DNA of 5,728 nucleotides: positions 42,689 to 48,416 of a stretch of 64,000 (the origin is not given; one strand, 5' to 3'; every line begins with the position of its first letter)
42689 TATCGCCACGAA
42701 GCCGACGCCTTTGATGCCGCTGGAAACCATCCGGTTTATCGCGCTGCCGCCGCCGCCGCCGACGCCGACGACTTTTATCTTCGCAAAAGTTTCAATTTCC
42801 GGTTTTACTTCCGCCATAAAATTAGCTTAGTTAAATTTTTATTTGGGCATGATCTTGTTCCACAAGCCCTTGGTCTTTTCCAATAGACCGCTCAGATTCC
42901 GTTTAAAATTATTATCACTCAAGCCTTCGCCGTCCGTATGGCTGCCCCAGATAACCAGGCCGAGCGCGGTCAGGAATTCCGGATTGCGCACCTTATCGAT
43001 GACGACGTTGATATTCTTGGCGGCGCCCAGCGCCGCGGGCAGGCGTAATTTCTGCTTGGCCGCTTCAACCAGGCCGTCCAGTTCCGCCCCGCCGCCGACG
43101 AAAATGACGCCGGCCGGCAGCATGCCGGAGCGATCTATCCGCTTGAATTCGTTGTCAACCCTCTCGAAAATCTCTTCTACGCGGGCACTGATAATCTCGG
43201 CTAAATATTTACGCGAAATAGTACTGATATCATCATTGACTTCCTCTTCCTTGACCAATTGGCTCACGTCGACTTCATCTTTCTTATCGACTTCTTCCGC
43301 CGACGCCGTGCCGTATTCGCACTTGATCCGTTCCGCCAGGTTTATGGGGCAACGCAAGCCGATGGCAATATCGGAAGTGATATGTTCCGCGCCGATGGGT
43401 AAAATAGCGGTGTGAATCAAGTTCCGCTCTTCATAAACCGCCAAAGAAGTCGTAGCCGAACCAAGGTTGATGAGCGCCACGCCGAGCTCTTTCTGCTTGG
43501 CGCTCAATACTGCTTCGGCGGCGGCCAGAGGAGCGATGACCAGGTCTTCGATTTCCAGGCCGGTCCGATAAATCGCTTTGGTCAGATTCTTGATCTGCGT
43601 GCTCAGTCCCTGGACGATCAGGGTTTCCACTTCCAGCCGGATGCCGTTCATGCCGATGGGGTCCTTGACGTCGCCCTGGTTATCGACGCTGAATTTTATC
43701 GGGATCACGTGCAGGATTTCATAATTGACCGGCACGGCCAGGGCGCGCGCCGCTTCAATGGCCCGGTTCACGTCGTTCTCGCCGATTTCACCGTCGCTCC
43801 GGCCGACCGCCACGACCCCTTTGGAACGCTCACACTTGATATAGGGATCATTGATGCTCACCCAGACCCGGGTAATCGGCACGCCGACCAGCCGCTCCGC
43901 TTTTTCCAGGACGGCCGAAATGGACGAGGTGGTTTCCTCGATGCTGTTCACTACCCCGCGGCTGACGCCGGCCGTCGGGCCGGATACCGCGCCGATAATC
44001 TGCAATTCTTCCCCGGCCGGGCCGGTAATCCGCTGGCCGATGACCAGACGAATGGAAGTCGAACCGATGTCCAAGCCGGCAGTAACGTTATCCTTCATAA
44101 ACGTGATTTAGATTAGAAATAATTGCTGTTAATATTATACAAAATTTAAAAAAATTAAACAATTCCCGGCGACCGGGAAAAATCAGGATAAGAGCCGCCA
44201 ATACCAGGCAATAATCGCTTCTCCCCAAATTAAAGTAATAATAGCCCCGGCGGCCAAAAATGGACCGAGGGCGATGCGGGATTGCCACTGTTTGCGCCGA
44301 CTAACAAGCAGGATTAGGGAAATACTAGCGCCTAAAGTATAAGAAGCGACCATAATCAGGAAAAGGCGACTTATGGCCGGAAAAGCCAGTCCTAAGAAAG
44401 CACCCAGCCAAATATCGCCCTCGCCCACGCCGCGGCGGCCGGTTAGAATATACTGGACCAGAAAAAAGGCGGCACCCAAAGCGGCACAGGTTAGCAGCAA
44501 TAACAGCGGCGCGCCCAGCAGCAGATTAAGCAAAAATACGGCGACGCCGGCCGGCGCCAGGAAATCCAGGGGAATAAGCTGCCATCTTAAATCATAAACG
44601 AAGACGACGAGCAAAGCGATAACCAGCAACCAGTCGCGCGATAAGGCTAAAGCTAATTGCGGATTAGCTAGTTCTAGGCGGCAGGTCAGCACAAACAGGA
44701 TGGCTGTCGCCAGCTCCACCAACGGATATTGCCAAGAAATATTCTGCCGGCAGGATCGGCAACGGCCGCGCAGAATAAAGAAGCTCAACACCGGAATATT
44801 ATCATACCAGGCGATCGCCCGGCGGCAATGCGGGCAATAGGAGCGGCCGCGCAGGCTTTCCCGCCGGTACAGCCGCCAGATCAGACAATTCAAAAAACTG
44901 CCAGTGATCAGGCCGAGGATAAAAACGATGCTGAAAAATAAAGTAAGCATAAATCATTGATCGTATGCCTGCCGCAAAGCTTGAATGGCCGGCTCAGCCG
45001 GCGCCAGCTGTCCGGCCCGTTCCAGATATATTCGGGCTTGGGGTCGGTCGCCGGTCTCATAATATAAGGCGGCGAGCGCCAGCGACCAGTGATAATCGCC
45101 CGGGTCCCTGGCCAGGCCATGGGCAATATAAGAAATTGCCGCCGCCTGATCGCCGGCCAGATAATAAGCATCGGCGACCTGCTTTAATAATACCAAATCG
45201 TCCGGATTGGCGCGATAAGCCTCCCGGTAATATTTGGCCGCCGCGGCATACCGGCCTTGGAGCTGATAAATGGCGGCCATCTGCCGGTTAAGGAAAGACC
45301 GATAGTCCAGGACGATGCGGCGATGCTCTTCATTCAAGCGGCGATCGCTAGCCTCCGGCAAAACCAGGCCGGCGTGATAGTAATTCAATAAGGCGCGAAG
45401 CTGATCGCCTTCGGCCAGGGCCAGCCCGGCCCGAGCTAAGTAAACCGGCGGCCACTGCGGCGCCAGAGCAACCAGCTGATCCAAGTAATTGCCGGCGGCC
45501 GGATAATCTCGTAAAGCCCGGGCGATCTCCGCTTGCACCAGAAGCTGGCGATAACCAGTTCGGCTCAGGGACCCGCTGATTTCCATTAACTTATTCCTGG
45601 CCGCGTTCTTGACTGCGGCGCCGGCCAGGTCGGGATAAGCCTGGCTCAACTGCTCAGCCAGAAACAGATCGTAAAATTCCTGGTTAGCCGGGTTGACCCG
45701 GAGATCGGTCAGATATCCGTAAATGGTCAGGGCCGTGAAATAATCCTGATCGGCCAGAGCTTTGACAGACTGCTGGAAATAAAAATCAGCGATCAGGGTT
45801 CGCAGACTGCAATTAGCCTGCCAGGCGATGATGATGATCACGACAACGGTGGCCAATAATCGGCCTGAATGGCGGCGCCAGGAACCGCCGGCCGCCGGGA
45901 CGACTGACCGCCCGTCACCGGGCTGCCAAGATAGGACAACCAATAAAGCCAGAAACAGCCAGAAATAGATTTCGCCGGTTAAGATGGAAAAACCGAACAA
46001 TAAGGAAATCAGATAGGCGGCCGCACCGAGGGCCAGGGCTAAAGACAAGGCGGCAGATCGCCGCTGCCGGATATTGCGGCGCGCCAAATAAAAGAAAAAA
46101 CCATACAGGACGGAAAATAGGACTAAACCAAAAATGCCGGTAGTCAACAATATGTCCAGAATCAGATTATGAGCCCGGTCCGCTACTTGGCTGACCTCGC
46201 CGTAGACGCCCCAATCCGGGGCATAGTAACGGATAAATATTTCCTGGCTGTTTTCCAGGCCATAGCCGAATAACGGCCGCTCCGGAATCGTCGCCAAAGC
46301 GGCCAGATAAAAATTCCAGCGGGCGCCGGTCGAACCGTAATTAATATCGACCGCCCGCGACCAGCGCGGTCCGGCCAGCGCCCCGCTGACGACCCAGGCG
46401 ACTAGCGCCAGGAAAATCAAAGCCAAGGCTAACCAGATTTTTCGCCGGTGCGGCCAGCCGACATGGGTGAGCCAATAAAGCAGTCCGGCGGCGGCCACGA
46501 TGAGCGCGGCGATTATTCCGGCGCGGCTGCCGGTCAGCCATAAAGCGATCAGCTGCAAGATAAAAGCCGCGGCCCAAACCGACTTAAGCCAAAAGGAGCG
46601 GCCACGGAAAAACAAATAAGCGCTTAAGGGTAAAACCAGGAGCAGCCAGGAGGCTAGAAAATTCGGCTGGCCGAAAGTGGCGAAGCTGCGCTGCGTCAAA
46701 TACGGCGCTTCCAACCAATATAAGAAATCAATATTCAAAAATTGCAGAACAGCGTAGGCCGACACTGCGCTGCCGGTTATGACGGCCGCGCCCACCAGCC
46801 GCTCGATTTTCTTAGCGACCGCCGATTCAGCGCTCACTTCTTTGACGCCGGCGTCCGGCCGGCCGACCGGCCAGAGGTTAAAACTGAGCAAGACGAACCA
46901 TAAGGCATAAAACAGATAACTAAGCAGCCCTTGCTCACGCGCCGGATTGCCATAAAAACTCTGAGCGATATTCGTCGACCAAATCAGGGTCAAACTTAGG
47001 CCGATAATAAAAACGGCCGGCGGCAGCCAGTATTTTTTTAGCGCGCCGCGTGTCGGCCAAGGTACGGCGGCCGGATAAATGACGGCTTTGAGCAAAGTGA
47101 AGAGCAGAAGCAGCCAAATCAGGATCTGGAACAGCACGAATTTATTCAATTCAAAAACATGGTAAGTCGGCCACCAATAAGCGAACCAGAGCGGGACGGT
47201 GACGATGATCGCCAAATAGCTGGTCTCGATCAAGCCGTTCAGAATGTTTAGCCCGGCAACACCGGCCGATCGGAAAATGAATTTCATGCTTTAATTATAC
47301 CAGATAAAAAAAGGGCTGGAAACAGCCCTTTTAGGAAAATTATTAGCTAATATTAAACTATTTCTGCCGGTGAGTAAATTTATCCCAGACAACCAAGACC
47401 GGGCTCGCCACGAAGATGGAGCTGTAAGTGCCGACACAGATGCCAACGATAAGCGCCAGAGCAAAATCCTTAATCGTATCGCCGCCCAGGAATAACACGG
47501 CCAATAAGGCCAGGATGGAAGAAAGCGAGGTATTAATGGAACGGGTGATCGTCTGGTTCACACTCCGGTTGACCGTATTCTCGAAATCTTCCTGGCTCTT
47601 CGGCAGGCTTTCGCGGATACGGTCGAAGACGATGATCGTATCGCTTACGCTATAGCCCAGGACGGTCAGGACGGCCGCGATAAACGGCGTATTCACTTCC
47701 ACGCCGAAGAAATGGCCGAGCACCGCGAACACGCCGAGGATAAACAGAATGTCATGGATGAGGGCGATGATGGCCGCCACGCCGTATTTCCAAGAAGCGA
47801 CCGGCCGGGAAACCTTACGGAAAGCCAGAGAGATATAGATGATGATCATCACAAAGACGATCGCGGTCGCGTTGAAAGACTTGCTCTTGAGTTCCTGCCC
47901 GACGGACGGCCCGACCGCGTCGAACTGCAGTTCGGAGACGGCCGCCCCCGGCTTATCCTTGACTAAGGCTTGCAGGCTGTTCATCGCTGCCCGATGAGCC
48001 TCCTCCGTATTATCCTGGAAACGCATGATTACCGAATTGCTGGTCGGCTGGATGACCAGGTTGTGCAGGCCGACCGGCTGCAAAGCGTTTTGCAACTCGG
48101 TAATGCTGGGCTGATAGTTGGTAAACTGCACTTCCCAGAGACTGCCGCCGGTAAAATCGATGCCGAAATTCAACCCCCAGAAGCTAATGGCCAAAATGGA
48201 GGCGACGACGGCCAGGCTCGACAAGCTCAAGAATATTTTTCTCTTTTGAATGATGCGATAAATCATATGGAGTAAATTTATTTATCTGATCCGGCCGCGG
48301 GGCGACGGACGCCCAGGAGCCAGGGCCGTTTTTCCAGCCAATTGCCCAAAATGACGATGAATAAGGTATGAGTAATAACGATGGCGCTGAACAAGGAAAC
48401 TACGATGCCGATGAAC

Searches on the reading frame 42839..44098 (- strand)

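Call 7: search_protein_families(library=pfam, proteins=[window:42839-44098:-], max_evalue=0.001)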
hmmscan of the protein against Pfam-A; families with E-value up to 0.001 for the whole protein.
window:42839-44098:- (419 aa): 4 families
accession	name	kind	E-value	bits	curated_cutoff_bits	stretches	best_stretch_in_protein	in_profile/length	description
PF14450.12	FtsA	-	1.3e-33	116.5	31.8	1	208-380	1-127/127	Cell division protein FtsA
PF02491.25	SHS2_FTSA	-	1.3e-26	93.1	25.4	1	86-162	3-78/79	SHS2 domain inserted in FTSA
PF06723.19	MreB_Mbl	-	3.2e-07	30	27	1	191-366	131-311/327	MreB/Mbl protein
PF11104.14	PilM_2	-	2.8e-05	23.6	27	0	194-261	169-236/340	Type IV pilus assembly protein PilM;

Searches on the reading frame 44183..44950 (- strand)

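Call 7: search_protein_families(library=pfam, proteins=[window:44183-44950:-], max_evalue=0.001)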
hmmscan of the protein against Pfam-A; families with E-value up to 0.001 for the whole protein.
window:44183-44950:- (255 aa): 2 families
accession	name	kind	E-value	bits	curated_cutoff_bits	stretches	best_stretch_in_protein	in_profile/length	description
PF06750.18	A24_N_bact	-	3.5e-31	107.6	23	1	11-89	1-80/84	Bacterial Peptidase A24 N-terminal domain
PF01478.23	Peptidase_A24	-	4.6e-08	33.9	26.5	1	107-211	1-103/104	Type IV leader peptidase family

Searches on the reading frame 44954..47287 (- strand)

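Call 7: search_protein_families(library=pfam, proteins=[window:44954-47287:-], max_evalue=0.001)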
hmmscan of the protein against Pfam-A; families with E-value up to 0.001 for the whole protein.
window:44954-47287:- (777 aa): 7 families
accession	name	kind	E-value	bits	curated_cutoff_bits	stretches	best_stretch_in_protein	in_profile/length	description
PF04932.20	Wzy_C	-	2.4e-19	70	31.7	1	240-391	1-148/149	O-Antigen ligase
PF07719.23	TPR_2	-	6e-10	38.9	27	1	669-697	6-34/34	Tetratricopeptide repeat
PF14559.12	TPR_19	-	1e-09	39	25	1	711-773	4-66/68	Tetratricopeptide repeat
PF13428.12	TPR_14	-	1.7e-09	37.8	23.5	0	668-703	5-40/44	Tetratricopeptide repeat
PF13181.12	TPR_8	-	2.9e-05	24.3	25.7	0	670-697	7-34/34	Tetratricopeptide repeat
PF13176.12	TPR_7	-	6.3e-05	23.2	27.9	0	670-697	5-32/36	Tetratricopeptide repeat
PF13424.12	TPR_12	-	7e-05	23.4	30.1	1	667-727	6-74/77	Tetratricopeptide repeat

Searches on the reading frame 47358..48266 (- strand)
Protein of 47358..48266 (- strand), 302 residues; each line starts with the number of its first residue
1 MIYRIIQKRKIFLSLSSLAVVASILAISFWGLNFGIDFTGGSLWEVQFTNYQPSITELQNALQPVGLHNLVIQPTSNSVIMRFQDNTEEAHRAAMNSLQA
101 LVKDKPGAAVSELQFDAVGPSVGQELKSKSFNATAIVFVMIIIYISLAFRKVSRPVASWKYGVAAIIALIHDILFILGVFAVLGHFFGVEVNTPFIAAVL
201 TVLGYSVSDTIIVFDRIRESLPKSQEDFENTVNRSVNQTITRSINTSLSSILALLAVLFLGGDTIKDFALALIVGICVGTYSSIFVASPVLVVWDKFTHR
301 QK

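Call 7: search_protein_families(library=pfam, proteins=[window:47358-48266:-], max_evalue=0.001)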
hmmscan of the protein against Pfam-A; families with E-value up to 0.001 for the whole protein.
window:47358-48266:- (302 aa): 2 families
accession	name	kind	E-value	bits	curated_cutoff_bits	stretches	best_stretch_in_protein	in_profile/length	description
PF02355.23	SecD_SecF_C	-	2.5e-59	200.3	20.5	1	109-295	12-187/189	Protein export membrane protein SecD/SecF, C-terminal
PF07549.19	Sec_GG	-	5.3e-06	26.2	20.3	1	31-49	7-25/28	SecD/SecF GG Motif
